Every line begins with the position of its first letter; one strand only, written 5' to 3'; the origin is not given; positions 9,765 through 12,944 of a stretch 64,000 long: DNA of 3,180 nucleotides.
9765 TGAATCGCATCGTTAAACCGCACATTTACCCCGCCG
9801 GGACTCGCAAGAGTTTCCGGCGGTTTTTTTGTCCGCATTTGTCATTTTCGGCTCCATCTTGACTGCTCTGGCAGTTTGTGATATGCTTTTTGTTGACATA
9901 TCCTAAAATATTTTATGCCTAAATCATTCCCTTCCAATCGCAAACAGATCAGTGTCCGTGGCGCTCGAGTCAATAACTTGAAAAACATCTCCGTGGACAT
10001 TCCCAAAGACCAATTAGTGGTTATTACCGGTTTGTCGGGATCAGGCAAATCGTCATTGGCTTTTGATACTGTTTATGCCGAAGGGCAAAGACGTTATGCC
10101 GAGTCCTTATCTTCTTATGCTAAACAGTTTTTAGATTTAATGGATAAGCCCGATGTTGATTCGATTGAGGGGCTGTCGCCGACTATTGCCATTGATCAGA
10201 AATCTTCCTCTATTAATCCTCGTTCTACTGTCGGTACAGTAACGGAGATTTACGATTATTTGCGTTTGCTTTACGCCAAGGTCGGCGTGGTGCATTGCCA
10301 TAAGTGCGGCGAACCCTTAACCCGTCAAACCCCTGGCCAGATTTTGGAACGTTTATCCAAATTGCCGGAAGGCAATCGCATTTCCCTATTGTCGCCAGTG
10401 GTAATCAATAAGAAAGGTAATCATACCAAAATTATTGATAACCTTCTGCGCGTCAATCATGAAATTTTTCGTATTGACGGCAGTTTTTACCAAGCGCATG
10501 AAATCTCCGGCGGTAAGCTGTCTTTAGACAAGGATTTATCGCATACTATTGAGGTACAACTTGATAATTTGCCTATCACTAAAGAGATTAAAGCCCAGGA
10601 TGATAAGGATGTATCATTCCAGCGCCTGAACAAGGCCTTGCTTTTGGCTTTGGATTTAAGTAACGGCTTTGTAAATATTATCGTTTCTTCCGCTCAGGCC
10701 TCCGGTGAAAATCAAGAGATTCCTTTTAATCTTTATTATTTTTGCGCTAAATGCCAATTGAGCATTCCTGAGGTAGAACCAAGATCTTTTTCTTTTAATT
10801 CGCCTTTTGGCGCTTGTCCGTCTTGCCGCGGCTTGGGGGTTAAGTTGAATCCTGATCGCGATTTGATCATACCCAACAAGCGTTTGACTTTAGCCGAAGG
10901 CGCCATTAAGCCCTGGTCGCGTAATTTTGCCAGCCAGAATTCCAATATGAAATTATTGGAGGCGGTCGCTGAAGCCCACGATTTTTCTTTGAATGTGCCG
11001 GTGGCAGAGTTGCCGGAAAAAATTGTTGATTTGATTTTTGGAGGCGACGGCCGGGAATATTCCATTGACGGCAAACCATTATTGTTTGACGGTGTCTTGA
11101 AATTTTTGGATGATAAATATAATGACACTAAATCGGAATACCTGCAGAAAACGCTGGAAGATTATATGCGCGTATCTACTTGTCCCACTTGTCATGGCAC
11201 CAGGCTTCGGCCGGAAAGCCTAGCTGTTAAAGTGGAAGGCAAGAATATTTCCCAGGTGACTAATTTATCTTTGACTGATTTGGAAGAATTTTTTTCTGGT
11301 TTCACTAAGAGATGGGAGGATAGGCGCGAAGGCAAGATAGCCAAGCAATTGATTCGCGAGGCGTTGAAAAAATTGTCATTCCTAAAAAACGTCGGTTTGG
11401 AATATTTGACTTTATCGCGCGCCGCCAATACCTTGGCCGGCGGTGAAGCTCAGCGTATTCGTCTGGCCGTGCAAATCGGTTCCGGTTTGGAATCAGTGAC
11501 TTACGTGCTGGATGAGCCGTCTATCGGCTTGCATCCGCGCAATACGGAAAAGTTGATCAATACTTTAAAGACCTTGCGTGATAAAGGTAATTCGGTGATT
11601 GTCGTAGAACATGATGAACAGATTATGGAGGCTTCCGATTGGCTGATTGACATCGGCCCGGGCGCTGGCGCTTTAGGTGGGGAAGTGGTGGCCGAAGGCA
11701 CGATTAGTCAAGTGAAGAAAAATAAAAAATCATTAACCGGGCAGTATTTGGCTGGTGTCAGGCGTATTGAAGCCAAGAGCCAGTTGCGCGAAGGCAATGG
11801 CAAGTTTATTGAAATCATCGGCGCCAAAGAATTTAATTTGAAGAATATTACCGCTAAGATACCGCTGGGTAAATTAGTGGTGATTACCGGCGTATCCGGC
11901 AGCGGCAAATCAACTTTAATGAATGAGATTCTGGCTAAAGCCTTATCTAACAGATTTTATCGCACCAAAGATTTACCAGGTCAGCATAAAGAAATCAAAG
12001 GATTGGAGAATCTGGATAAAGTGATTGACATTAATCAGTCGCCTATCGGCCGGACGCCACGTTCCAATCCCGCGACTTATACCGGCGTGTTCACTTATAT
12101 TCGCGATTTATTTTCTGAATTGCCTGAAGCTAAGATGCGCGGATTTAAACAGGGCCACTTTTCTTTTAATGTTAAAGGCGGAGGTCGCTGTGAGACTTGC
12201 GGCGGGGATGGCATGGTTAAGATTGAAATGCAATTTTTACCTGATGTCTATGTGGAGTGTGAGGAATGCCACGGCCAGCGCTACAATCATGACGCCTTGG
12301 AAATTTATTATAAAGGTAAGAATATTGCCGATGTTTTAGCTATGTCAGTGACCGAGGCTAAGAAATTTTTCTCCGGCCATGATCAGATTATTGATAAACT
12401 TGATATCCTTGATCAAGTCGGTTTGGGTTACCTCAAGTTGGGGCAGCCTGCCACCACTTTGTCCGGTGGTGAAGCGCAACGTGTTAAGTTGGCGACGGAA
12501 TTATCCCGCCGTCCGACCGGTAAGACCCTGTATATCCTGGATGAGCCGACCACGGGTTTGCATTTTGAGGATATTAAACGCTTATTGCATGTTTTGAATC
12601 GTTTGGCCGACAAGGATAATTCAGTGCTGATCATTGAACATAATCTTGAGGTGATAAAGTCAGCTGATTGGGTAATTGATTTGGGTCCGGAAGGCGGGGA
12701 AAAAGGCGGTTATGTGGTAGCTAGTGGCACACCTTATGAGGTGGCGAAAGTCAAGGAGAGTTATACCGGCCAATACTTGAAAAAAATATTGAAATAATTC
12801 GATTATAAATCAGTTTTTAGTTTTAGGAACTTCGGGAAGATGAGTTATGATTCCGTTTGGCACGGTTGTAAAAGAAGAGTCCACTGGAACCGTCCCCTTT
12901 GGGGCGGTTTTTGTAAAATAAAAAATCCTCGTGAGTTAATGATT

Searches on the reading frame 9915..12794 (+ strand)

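Call 74: search_protein_families(library=pfam, proteins=[window:9915-12794:+], max_evalue=0.001)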
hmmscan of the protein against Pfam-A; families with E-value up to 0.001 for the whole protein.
window:9915-12794:+ (960 aa): 25 families
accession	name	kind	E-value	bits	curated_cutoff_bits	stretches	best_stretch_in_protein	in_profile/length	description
PF00005.33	ABC_tran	-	3.2e-23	83.3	25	3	828-880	88-137/137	ABC transporter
PF17755.6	UvrA_DNA-bind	-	3.7e-22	79.1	23.2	1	314-415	1-109/110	UvrA DNA-binding domain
PF17760.6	UvrA_inter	-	7.2e-19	68.1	23.3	1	138-256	1-106/109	UvrA interaction domain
PF02463.25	SMC_N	-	3.7e-14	53.1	40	0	381-580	110-211/220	RecF/RecN/SMC N terminal domain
PF13304.12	AAA_21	-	1.7e-12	48.5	27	1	845-912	234-301/304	AAA domain, putative AbiEii toxin, Type IV TA system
PF13191.12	AAA_16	-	6.5e-09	36.9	32.6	0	653-681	25-53/167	AAA ATPase domain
PF20720.3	nSTAND3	-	1.5e-07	31.7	27.2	0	653-681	18-46/155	Novel STAND NTPase 3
PF13555.12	AAA_29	-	1.5e-07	31.5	27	0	649-670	19-40/61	P-loop containing region of AAA domain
PF03193.22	RsgA_GTPase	-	2.1e-07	31.4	30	1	625-691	80-146/174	RsgA GTPase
PF13175.12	AAA_15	-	3.2e-06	27.5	32.1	0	526-563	328-366/374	AAA ATPase domain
PF20703.3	nSTAND1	-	3.3e-06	27.4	27.1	0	21-58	22-59/379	Novel STAND NTPase 1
PF13401.12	AAA_22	-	9.2e-06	26.4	27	0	653-677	6-30/130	AAA domain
PF01583.26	APS_kinase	-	1.2e-05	25.8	21.1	0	652-690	2-39/152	Adenylylsulphate kinase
PF13476.12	AAA_23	-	1.5e-05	26.1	27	0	653-685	20-51/201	AAA domain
PF01637.24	ATPase_2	-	1.7e-05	25.2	33.2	0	653-736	21-105/225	ATPase domain predominantly from Archaea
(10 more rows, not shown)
